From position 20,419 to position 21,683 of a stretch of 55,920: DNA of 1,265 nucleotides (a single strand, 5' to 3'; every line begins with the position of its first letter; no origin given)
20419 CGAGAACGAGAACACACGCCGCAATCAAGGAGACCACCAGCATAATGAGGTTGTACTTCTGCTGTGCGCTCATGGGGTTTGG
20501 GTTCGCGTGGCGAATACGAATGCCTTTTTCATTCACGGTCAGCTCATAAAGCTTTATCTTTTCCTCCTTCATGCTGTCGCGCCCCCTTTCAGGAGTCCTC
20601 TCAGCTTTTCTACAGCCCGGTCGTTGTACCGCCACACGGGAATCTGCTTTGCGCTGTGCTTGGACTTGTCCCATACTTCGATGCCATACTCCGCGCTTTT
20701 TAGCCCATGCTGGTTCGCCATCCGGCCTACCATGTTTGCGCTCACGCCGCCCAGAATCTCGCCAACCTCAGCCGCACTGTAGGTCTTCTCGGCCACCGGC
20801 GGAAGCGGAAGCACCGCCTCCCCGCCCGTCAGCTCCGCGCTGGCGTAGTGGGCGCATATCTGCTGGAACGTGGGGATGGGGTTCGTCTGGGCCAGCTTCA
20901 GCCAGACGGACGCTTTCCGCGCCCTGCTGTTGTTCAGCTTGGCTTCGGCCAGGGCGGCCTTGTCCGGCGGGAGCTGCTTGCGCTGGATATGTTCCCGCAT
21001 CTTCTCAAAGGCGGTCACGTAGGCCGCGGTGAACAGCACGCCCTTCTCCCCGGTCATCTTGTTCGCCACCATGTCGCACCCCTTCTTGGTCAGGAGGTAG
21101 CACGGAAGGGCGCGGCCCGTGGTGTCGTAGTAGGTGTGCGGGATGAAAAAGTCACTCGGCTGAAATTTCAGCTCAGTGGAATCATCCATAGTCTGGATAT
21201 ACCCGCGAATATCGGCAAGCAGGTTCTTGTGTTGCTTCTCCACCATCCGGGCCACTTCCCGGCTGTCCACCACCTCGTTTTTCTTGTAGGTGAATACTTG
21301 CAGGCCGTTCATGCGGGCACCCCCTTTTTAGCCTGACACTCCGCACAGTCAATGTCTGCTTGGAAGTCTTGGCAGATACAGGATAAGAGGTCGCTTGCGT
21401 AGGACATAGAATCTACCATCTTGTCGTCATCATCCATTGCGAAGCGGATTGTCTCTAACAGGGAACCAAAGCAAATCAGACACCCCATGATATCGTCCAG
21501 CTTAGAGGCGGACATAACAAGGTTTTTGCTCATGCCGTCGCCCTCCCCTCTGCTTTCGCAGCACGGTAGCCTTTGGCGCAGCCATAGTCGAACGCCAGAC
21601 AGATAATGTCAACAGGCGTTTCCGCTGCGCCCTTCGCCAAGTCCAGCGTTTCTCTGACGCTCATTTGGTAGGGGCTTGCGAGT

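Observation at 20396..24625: A 4.2 kb accessory island inserted between the tape-measure gene and the distal tail genes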

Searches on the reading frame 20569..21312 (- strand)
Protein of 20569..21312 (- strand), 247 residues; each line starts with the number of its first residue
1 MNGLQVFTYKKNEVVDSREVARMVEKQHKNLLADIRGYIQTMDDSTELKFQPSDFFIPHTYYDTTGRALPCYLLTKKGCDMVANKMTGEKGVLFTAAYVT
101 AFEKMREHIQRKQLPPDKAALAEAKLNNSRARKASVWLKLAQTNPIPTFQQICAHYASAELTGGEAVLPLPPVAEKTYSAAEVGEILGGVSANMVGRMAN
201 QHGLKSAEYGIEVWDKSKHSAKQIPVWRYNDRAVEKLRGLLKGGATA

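Call 5: search_protein_families(library=pfam, proteins=[window:20569-21312:-], max_evalue=0.01)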
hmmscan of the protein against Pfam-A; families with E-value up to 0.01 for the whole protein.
window:20569-21312:- (247 aa): 1 family
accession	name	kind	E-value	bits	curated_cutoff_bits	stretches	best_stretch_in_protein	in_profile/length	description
PF09669.15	Phage_pRha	-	2.1e-24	86.4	29.9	1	15-107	1-91/91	Phage regulatory protein Rha (Phage_pRha)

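Call 6: search_protein_families(library=phrogs, proteins=[window:20569-21312:-], max_evalue=0.01)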
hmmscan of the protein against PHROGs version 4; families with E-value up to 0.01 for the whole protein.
window:20569-21312:- (247 aa): 13 families
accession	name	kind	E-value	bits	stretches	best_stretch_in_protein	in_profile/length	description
phrog_1726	-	transcription regulation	1.3e-52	180.2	1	2-243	5-260/264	anti-repressor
phrog_373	-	transcription regulation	4.9e-34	119.2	1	1-126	86-211/373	anti-repressor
phrog_32874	-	unknown function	6.8e-26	91.9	1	131-241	1-109/114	-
phrog_7940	-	unknown function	4.2e-24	86.5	1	117-242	126-250/252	-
phrog_63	-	transcription regulation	4.4e-23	83.3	1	7-140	125-249/431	anti-repressor Ant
phrog_518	-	transcription regulation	2.8e-20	74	1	10-122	19-126/268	Rha-like transcriptional regulator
phrog_2657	-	transcription regulation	6.1e-17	62.7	1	5-112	14-118/243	transcriptional regulator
phrog_821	-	transcription regulation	6.7e-14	53.1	1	13-123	162-265/324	transcriptional regulator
phrog_995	-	transcription regulation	1.2e-12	48.9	1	13-119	119-218/307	transcriptional regulator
phrog_10324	-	transcription regulation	1.9e-11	45.3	1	17-113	8-98/205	anti-repressor Ant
phrog_18886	-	unknown function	4.3e-09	37.2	1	14-114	18-115/269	-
phrog_4936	-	transcription regulation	0.0037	18.2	1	5-133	5-148/257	transcriptional regulator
phrog_8235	-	transcription regulation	0.0087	16.7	0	8-78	6-78/219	anti-repressor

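Call 20: find_encoding_contigs(protein=window:20569-21312:-, flank=10000, max_places=8)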
Protein window:20569-21312:- (247 aa): 7 contigs read that carry it; 1 place shown.
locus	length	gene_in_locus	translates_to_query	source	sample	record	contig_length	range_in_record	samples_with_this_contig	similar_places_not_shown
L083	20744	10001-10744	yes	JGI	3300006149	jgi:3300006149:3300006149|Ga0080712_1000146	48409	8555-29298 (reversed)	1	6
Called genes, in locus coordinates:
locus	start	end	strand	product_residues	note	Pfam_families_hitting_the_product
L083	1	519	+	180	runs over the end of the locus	-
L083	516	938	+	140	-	-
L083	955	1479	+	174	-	-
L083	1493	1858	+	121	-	PF16478:DUF5055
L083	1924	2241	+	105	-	-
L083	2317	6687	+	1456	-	-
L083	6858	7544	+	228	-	PF08346:AntA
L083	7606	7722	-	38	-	-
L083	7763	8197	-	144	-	PF12773:DZR (weak), PF13240:Zn_Ribbon_1 (weak), PF13248:Zn_ribbon_3 (faint), PF05154:TM2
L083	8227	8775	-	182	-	PF13240:Zn_Ribbon_1 (faint), PF12773:DZR (weak), PF13248:Zn_ribbon_3 (faint), PF05154:TM2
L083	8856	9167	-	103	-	-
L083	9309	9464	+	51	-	PF09274:ParG (weak), PF01402:RHH_1 (weak), PF07878:RHH_5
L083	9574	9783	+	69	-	-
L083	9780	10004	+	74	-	-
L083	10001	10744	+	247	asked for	PF09669:Phage_pRha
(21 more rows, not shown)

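Call 23: search_protein_families(library=padloc, proteins=[window:20569-21312:-], max_evalue=0.1)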
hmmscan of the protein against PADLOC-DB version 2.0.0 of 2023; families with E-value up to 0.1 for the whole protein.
window:20569-21312:- (247 aa): 1 family
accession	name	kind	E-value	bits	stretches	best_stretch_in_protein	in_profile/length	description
PDLC04869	PDC-S05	-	0.0075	13.5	1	59-128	81-148/306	-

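Call 24: search_protein_families(library=ncbifam, proteins=[window:20569-21312:-], max_evalue=0.01)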
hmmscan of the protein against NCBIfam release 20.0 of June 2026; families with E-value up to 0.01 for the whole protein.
window:20569-21312:- (247 aa): 1 family
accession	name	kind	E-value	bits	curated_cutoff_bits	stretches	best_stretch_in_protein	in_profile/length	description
TIGR02681.1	phage_pRha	subfamily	4e-17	62.3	45.95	1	5-113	4-108/108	phage regulatory protein, Rha family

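Call 39: find_related_loci(query=window:20569-21312:-, collection=viral_contigs, flank=7000)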
Query window:20569-21312:- (247 aa) in viral_contigs; peptide patterns used: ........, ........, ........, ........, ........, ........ (x = any residue, [..] = any of these).
195 stretches matched a pattern; 194 encode a relative of the query (tblastn E <= 1e-3); the best 80 are kept; 80 distinct loci.
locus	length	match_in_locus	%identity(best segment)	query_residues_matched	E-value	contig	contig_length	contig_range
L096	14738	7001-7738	51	1-241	1e-73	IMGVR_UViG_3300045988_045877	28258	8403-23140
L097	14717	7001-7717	51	1-241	2e-69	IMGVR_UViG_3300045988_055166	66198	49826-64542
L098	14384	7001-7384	81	114-241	4e-68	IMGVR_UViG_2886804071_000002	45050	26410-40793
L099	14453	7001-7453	68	89-240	1e-65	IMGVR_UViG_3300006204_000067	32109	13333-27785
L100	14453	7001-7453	68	89-240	1e-65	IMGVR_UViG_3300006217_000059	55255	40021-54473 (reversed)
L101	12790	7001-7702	48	1-241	3e-65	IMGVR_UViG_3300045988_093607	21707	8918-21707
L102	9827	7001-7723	49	1-243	9e-64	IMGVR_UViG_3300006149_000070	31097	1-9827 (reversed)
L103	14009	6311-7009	47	16-241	7e-60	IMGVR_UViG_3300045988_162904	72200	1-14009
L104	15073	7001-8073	42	1-241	1e-58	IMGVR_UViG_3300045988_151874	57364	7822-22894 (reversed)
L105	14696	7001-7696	46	16-241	8e-57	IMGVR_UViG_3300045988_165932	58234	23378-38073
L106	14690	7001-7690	44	16-246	2e-56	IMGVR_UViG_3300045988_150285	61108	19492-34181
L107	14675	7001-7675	44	16-241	3e-56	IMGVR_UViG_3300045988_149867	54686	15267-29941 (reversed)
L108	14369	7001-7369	68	118-241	5e-54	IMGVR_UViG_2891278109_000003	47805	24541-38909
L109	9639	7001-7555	53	1-187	6e-54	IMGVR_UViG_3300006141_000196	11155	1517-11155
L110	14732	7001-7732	43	16-241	2e-57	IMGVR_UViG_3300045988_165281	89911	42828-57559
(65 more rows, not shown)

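Call 48: find_related_loci(query=window:20569-21312:-, collection=genome_contigs, flank=8000)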
Query window:20569-21312:- (247 aa) in genome_contigs; peptide patterns used: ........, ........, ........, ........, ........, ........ (x = any residue, [..] = any of these).
68 stretches matched a pattern; 47 encode a relative of the query (tblastn E <= 1e-3); 47 distinct loci.
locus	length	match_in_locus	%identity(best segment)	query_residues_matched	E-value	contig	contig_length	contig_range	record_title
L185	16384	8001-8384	81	114-241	2e-68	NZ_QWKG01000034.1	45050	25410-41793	Colidextribacter sp. OB.20 Scaffold25_1, whole genome shotgun sequence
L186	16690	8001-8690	44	16-246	1e-56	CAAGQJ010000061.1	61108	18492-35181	MAG TPA_asm: Bacilli bacterium, isolate HGM10836, WGS project CAAGQJ010000000 data, contig: SRS820617_35_k75_330927, who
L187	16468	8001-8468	60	1-147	1e-54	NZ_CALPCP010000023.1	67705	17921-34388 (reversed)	Flintibacter muris strain DSM 110149 NODE_23_length_67705_cov_160.382682, whole genome shotgun sequence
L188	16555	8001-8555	53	1-187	1e-53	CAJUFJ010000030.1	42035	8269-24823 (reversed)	MAG TPA_asm: uncultured Oscillospiraceae bacterium isolate MGBC131434 genome assembly, contig: MGBC131434.30, whole geno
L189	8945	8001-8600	47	1-191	8e-47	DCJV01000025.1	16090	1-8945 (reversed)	MAG TPA_asm: Ruminococcaceae bacterium UBA1691 UBA1691_contig_3196, whole genome shotgun sequence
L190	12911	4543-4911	61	4-126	5e-46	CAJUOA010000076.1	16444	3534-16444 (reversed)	MAG TPA_asm: uncultured Oscillospiraceae bacterium isolate MGBC161755 genome assembly, contig: MGBC161755.76, whole geno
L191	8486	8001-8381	57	1-128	4e-41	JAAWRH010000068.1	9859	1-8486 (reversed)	MAG: Oscillospiraceae bacterium isolate ABMPRH_115_1 SL341403_scaffold_13986, whole genome shotgun sequence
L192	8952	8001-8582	42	14-220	1e-40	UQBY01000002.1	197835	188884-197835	uncultured Clostridium sp. isolate UMGS128 genome assembly, contig: NODE_7_length_197835_cov_8.80696, whole genome shotg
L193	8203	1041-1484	53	1-152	3e-40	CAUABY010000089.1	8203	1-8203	MAG TPA_asm: uncultured Eubacteriales bacterium isolate ERR9762711_bin.29_MetaWRAP_v1.3_MAG genome assembly, contig: ERZ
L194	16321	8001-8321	60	1-110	3e-37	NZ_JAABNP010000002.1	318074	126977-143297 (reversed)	Clostridium sp. C2-6-12 NODE_2_length_318074_cov_236.419755, whole genome shotgun sequence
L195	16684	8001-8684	37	1-238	2e-37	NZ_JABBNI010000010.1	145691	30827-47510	Clostridium muellerianum strain P21 NODE_16_length_145691_cov_143.288025, whole genome shotgun sequence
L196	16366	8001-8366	50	1-124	3e-36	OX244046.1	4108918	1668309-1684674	Clostridioides difficile genome assembly, chromosome: 1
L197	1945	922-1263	54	1-117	2e-35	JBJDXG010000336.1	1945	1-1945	MAG: bacterium isolate PUUB15_bin.046 NODE_92896_length_1945_cov_5.262434, whole genome shotgun sequence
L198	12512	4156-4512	52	1-122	3e-35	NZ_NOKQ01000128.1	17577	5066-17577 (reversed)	Tetzosporium hominis strain VT-49 NODE_25_length_17577_cov_3170.71_ID_49, whole genome shotgun sequence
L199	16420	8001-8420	46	1-154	5e-35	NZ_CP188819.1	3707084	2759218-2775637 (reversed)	Sporosarcina sp. FA9 chromosome, complete genome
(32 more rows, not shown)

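Call 93: search_solved_structures(query=window:20569-21312:-, max_evalue=1)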
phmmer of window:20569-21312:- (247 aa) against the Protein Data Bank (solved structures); distinct sequences matched with E-value up to 1: 1.
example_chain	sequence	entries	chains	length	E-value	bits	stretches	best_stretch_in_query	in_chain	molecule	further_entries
4tq2_A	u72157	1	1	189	0.79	12.3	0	10-75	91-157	Putative phycoerythrin lyase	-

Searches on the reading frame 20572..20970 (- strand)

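Call 52: search_protein_families(library=pfam, proteins=[window:20572-20970:-], max_evalue=10)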
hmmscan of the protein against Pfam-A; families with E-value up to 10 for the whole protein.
seq(133 aa): 2 families
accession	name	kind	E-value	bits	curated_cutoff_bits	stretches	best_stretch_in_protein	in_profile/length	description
PF12728.13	HTH_17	-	0.14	12.8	27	1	64-96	2-31/51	Helix-turn-helix domain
PF09059.15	TyeA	-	0.21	12.2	21.1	1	77-119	17-59/81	TyeA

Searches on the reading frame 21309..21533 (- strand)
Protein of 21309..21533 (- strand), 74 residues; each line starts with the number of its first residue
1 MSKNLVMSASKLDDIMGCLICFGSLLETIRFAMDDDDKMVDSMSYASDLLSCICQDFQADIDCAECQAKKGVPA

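Call 5: search_protein_families(library=pfam, proteins=[window:21309-21533:-], max_evalue=0.01)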
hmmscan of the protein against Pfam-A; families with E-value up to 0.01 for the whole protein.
window:21309-21533:- (74 aa): 0 families

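Call 6: search_protein_families(library=phrogs, proteins=[window:21309-21533:-], max_evalue=0.01)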
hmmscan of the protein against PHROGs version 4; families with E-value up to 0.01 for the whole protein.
window:21309-21533:- (74 aa): 0 families

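Call 23: search_protein_families(library=padloc, proteins=[window:21309-21533:-], max_evalue=0.1)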
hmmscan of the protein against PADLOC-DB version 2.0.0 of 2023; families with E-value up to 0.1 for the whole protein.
window:21309-21533:- (74 aa): 0 families

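Call 24: search_protein_families(library=ncbifam, proteins=[window:21309-21533:-], max_evalue=0.01)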
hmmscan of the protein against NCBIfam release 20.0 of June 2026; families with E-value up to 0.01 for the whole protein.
window:21309-21533:- (74 aa): 0 families

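Call 52: search_protein_families(library=pfam, proteins=[window:21312-21533:-], max_evalue=10)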
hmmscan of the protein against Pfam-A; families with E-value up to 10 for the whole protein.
seq(74 aa): 0 families
